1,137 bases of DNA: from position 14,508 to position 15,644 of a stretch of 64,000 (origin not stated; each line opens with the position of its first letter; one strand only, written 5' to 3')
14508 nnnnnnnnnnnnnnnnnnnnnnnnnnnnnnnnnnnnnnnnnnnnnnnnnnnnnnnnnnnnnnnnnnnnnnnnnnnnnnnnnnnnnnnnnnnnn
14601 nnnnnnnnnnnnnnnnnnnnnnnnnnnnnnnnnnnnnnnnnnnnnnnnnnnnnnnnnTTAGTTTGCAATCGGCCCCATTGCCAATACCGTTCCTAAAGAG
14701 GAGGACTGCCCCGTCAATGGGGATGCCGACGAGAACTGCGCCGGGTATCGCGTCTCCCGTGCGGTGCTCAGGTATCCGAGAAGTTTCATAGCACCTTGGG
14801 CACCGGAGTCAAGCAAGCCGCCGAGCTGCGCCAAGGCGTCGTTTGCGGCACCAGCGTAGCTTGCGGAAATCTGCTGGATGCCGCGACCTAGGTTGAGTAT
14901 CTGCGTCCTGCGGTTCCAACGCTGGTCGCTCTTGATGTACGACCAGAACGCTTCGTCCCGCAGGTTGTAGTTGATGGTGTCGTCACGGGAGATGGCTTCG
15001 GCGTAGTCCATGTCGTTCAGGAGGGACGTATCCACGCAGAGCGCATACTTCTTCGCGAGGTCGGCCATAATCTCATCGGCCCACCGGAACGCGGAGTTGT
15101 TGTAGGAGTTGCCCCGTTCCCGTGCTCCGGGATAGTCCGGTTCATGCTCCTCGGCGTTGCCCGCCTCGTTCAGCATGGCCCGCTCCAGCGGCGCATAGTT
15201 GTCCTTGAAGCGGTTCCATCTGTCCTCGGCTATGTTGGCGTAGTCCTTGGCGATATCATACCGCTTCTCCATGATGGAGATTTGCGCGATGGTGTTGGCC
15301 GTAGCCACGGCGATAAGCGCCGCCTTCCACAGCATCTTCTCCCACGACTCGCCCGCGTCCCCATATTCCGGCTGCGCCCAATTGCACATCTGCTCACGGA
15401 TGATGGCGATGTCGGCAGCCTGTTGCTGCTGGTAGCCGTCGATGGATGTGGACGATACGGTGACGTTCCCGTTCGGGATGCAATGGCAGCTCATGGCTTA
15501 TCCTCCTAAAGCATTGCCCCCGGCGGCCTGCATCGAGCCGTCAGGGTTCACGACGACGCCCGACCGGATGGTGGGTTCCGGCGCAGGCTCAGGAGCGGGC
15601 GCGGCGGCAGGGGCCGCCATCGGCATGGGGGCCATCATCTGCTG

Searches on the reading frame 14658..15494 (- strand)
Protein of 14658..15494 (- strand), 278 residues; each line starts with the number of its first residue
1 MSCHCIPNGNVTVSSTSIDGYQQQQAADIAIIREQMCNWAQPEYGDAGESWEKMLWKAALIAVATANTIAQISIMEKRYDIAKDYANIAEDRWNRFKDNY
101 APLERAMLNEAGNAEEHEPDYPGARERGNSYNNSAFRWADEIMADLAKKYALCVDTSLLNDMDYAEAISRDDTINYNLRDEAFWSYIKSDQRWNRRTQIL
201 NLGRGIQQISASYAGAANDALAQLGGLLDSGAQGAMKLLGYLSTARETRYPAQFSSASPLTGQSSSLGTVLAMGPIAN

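Call 15: search_protein_families(library=phrogs, proteins=[window:14658-15494:-], max_evalue=0.01)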
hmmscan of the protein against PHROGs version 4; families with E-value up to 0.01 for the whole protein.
window:14658-15494:- (278 aa): 1 family
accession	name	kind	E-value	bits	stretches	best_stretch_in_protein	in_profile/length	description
phrog_37635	-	unknown function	3.2e-19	70.3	1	56-239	40-223/348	-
